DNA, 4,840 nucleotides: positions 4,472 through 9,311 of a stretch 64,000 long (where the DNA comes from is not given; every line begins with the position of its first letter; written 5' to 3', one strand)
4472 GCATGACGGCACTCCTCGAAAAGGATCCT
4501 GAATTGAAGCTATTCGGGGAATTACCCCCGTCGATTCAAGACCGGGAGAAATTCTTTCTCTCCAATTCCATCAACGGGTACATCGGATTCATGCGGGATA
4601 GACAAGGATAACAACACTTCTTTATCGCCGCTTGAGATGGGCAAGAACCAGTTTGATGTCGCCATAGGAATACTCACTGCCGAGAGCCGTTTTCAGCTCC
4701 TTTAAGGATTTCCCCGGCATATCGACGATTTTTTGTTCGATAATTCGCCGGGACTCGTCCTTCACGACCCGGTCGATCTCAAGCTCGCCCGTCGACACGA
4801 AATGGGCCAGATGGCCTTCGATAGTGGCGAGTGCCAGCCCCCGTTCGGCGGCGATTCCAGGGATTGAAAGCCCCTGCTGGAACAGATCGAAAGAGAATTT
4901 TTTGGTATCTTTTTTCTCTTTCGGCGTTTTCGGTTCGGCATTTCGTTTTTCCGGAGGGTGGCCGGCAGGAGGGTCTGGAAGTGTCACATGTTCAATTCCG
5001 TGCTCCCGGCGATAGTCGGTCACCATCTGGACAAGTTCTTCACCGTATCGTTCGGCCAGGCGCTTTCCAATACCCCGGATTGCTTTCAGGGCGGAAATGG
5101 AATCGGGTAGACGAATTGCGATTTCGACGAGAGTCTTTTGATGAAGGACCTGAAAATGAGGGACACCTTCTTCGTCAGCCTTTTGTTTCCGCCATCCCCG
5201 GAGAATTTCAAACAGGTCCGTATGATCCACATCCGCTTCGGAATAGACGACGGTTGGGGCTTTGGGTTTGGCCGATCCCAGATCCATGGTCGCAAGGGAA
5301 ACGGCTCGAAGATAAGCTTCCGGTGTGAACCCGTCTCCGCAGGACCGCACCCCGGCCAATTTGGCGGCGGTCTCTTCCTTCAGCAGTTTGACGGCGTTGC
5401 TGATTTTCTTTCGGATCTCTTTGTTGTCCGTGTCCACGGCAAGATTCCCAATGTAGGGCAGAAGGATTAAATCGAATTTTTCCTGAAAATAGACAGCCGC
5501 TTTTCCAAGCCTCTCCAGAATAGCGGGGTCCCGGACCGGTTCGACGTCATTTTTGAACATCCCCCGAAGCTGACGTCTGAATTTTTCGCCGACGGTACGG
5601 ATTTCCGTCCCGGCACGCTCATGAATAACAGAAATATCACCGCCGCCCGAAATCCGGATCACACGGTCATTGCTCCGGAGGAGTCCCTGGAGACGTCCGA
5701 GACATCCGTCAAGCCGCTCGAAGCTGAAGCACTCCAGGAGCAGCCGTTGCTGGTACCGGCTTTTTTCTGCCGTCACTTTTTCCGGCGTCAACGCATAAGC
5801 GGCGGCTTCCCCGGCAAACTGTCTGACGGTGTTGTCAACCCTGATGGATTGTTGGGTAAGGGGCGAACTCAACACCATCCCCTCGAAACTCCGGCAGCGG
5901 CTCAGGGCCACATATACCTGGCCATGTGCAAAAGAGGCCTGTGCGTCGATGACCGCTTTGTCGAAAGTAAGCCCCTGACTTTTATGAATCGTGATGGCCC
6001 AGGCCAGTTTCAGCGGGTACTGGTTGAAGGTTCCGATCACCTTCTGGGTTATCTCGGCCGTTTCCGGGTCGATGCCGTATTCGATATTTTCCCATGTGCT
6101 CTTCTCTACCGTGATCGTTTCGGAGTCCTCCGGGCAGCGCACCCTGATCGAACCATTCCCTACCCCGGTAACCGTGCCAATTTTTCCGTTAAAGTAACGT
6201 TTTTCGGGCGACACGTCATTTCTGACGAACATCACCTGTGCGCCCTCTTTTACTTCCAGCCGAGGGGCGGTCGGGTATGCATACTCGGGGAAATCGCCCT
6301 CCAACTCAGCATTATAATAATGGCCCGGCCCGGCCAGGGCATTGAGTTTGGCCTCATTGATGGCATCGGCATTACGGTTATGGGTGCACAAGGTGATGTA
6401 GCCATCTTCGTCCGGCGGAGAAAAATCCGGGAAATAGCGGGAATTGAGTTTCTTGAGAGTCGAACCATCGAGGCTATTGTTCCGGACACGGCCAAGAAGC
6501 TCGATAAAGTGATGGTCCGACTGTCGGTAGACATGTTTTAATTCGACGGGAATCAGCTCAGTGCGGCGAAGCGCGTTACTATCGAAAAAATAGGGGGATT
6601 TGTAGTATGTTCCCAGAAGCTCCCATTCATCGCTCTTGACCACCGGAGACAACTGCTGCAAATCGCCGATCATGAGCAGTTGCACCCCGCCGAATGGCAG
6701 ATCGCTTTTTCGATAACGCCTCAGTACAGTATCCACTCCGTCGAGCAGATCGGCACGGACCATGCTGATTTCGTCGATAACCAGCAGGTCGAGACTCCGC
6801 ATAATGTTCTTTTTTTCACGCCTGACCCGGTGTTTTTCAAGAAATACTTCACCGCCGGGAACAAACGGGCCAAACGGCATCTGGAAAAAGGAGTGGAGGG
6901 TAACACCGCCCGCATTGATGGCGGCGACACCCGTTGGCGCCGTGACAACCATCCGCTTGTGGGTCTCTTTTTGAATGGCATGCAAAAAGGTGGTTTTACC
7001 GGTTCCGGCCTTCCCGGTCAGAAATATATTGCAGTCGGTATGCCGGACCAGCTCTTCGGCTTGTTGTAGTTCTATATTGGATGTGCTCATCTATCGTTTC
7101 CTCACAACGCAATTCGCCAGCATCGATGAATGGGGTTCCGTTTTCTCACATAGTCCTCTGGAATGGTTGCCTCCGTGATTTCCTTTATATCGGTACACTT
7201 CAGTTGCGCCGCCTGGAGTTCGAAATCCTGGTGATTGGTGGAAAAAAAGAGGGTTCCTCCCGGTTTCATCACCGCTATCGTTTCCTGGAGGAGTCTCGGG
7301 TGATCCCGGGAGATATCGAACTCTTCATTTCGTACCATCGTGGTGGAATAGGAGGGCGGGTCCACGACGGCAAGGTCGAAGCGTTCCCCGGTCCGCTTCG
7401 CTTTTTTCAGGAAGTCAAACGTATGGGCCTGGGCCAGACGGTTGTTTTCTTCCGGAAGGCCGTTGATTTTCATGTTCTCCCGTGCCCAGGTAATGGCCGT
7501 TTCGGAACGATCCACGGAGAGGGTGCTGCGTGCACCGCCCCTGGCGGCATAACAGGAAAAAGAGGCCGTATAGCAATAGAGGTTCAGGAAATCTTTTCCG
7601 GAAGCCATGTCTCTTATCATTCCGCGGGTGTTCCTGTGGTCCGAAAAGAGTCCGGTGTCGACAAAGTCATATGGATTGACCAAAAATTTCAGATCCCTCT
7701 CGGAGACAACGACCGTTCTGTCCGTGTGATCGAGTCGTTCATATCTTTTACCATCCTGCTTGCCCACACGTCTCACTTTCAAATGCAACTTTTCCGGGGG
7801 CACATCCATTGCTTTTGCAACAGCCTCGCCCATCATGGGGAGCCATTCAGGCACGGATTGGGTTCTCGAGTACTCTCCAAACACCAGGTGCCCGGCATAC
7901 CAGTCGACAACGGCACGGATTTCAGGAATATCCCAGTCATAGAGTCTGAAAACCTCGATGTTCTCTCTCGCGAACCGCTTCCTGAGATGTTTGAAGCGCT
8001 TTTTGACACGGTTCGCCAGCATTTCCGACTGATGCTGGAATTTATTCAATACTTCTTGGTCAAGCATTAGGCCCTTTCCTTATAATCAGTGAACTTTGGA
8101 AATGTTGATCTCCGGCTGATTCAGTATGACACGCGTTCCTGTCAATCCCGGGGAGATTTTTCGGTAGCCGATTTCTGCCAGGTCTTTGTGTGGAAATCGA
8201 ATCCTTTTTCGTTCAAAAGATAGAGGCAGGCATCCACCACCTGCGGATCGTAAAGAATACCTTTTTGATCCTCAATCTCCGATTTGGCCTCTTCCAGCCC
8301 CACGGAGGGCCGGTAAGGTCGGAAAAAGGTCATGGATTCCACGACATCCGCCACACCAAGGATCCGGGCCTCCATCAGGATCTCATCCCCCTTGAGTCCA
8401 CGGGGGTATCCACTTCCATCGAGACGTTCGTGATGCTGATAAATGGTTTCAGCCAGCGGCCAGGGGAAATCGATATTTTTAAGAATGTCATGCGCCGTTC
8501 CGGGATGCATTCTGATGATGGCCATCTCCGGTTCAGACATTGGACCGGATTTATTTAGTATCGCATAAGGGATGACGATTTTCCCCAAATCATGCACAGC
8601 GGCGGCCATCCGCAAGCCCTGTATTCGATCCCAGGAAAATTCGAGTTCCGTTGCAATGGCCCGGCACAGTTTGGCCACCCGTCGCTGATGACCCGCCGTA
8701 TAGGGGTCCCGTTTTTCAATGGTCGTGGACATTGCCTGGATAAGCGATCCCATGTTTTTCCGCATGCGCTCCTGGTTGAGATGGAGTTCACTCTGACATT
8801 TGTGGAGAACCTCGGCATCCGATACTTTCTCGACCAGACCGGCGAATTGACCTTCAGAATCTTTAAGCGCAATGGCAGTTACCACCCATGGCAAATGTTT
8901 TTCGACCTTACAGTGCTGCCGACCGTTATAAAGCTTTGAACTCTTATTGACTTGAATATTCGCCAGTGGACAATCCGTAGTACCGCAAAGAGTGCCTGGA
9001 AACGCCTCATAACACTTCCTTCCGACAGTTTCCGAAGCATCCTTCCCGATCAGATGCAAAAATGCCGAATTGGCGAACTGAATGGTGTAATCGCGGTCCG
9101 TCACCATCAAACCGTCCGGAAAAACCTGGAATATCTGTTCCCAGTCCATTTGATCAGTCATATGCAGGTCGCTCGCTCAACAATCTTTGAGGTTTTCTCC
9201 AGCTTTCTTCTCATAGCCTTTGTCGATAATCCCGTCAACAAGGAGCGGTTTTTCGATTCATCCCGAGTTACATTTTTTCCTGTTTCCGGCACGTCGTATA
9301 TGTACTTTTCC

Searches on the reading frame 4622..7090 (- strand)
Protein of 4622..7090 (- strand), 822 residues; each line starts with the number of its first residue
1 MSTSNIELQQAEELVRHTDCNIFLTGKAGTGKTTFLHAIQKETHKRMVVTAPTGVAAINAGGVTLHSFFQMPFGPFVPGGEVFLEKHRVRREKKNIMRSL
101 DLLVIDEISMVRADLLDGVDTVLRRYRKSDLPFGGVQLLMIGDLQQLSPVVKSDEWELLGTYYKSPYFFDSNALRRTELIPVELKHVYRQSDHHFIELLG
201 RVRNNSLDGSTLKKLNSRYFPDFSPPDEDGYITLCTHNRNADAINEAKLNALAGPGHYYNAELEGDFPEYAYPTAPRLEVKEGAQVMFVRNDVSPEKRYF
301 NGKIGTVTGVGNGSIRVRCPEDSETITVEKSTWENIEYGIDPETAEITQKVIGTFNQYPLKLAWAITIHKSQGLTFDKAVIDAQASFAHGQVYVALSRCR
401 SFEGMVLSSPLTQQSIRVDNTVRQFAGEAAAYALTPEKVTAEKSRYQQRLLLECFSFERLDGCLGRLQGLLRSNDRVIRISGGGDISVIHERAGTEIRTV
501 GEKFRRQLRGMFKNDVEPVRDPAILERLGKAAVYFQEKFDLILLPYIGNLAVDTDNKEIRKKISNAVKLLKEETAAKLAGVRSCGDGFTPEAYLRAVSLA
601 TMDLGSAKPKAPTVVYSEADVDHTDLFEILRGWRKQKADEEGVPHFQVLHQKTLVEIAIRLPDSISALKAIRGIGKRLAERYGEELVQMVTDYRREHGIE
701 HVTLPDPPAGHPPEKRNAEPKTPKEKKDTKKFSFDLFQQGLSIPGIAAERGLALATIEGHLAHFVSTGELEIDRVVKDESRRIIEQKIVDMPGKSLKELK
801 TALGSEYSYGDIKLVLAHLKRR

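Call 93: find_homologous_proteins(query=window:4622-7090:-, max_evalue=1e-30)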
Query window:4622-7090:- (822 aa): 8000 proteins with E <= 1e-30 among 8000 candidates; the best 120 are listed.
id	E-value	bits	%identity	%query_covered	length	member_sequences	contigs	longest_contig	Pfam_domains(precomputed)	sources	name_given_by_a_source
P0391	0.0e+0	1857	100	100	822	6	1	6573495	PF13538.13,PF05970.21,PF13604.13,PF00570.29,PF13245.13,PF14493.13,PF02689.21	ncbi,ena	-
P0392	0.0e+0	1454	78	100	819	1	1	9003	PF13538.13,PF05970.21,PF13604.13,PF00570.29,PF13245.13,PF14493.13,PF02689.21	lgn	-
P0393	0.0e+0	1310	71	100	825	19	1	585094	PF13538.13,PF05970.21,PF13604.13,PF00570.29,PF13245.13,PF14493.13,PF02689.21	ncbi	-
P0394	0.0e+0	1296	70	100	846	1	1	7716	PF13538.13,PF05970.21,PF13604.13,PF00570.29,PF13245.13,PF14493.13,PF02689.21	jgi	jgi:hypothetical protein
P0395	0.0e+0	1277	68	100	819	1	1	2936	PF13538.13,PF05970.21,PF13604.13,PF00570.29,PF13245.13,PF14493.13,PF02689.21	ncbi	-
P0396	0.0e+0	1271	69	100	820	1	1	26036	PF13538.13,PF05970.21,PF13604.13,PF00570.29,PF13245.13,PF14493.13,PF13401.13,PF02689.21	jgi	jgi:PIF1-like helicase/Helix-turn-helix domain/HRDC domain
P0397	0.0e+0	1270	69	100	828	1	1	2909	PF13538.13,PF05970.21,PF13604.13,PF00570.29,PF13245.13,PF14493.13,PF02689.21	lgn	-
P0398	0.0e+0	1268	69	99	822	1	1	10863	PF13538.13,PF05970.21,PF13604.13,PF00570.29,PF13245.13,PF14493.13,PF02689.21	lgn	-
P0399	0.0e+0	1262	69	100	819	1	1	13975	PF13538.13,PF05970.21,PF13604.13,PF00570.29,PF13245.13,PF14493.13,PF02689.21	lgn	-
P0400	0.0e+0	1257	68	100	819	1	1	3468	PF13538.13,PF05970.21,PF13604.13,PF00570.29,PF13245.13,PF14493.13,PF02689.21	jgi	jgi:hypothetical protein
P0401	0.0e+0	1256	68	100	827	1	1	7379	PF13538.13,PF05970.21,PF13604.13,PF00570.29,PF13245.13,PF14493.13,PF13401.13,PF02689.21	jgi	jgi:hypothetical protein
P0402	0.0e+0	1251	68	100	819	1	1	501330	PF13538.13,PF05970.21,PF13604.13,PF00570.29,PF13245.13,PF14493.13,PF02689.21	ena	-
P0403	0.0e+0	1251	68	100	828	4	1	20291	PF13538.13,PF05970.21,PF13604.13,PF00570.29,PF13245.13,PF14493.13,PF02689.21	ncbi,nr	ncbi:MAG: helix-turn-helix domain-containing protein [Desulfobacterales bacterium]|nr:helix-turn-hel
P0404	0.0e+0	1249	68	100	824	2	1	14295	PF13538.13,PF05970.21,PF13604.13,PF00570.29,PF13245.13,PF14493.13,PF13401.13,PF02689.21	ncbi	ncbi:MAG: helix-turn-helix domain-containing protein [Desulfatitalea sp.]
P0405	0.0e+0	1248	68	100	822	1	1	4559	PF13538.13,PF05970.21,PF01443.25,PF13604.13,PF00570.29,PF13245.13,PF14493.13,PF13401.13,PF02689.21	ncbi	-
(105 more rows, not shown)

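Call 94: find_encoding_contigs(protein=P0393, flank=10000, max_places=2)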
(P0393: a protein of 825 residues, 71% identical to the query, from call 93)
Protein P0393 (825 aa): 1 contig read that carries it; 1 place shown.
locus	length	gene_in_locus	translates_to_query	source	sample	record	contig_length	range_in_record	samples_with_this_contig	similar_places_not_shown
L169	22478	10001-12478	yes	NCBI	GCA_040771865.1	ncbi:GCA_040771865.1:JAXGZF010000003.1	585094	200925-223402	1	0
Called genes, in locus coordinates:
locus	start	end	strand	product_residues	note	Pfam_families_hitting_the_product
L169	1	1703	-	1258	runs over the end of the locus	-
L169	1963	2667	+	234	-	-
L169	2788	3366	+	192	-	PF13548:DUF4126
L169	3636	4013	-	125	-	PF00903:Glyoxalase (weak)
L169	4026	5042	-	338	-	PF08240:ADH_N, PF16912:Glu_dehyd_C, PF01262:AlaDh_PNT_C (weak), PF00107:ADH_zinc_N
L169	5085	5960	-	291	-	PF01791:DeoC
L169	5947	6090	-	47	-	-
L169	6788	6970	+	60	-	-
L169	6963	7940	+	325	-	PF01972:SDH_protease, PF25145:NfeD1b_N (weak)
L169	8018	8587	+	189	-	-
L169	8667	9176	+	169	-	-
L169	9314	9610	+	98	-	PF10543:ORF6N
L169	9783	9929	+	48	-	-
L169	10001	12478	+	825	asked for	PF02689:Herpes_Helicase (faint), PF05970:PIF1, PF13245:AAA_19, PF13604:AAA_30, PF13538:UvrD_C_2 (weak), PF00570:HRDC, PF14493:HTH_40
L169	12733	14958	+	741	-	PF01336:tRNA_anti-codon, PF00152:tRNA-synt_2, PF02938:GAD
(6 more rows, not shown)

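Call 95: find_encoding_contigs(protein=P0402, flank=10000, max_places=2)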
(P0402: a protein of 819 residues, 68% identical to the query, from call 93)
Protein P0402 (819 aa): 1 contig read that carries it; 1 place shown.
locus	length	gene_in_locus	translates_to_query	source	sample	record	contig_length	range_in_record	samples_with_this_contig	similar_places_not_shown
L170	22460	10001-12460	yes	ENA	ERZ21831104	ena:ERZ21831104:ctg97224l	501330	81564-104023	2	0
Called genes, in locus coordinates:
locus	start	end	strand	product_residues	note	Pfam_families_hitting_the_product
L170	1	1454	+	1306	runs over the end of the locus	PF02514:CobN-Mg_chel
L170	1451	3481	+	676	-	PF07728:AAA_5 (faint), PF01078:Mg_chelatase (weak), PF17863:AAA_lid_2, PF26791:AAPxQ, PF13519:VWA_2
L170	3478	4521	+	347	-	PF00493:MCM (faint), PF07728:AAA_5, PF01078:Mg_chelatase, PF17863:AAA_lid_2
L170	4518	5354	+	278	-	PF00005:ABC_tran, PF13304:AAA_21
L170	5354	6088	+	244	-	PF01061:ABC2_membrane, PF12698:ABC2_membrane_3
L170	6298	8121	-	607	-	PF00512:HisKA, PF02518:HATPase_c, PF00072:Response_reg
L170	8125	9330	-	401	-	PF08495:FIST, PF10442:FIST_C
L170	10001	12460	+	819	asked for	PF02689:Herpes_Helicase (faint), PF05970:PIF1, PF13245:AAA_19, PF13604:AAA_30, PF13538:UvrD_C_2 (weak), PF00570:HRDC, PF14493:HTH_40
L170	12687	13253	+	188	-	-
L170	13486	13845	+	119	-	-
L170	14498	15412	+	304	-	PF20030:bpMoxR (weak), PF05496:RuvB_N (faint), PF00004:AAA (weak), PF07726:AAA_3, PF07728:AAA_5, PF17863:AAA_lid_2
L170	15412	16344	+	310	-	-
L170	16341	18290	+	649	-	PF11992:TgpA_N, PF01841:Transglut_core, PF13559:DUF4129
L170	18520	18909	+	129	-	PF02675:AdoMet_dc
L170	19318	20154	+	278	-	PF17284:Spermine_synt_N, PF01564:Spermine_synth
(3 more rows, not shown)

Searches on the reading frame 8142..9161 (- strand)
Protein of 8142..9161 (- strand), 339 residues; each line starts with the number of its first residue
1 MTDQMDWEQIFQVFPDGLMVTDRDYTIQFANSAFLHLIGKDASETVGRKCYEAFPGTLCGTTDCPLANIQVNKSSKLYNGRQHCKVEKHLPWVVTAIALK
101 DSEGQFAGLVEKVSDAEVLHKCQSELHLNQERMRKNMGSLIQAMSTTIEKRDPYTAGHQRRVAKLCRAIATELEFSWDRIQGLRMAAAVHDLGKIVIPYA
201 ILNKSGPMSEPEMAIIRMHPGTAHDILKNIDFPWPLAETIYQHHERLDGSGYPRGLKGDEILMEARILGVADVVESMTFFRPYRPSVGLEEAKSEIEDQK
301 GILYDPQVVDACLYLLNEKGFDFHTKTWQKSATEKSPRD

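Call 57: search_protein_families(library=pfam, proteins=[window:8142-9161:-], max_evalue=0.0001)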
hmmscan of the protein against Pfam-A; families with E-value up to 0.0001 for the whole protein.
window:8142-9161:- (339 aa): 5 families
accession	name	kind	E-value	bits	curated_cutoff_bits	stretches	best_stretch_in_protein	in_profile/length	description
PF13487.12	HD_5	-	1.1e-35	123.3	27.2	1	143-308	2-170/170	HD domain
PF01966.28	HD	-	2.1e-14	54.3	22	1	156-277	2-116/116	HD domain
PF08448.16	PAS_4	-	6.2e-09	36.5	23.1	1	13-113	3-102/110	PAS fold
PF13188.13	PAS_8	-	2.9e-06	27.4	21.8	1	7-55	3-48/65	PAS domain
PF13426.13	PAS_9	-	7.1e-05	23.5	27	0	15-62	1-45/103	PAS domain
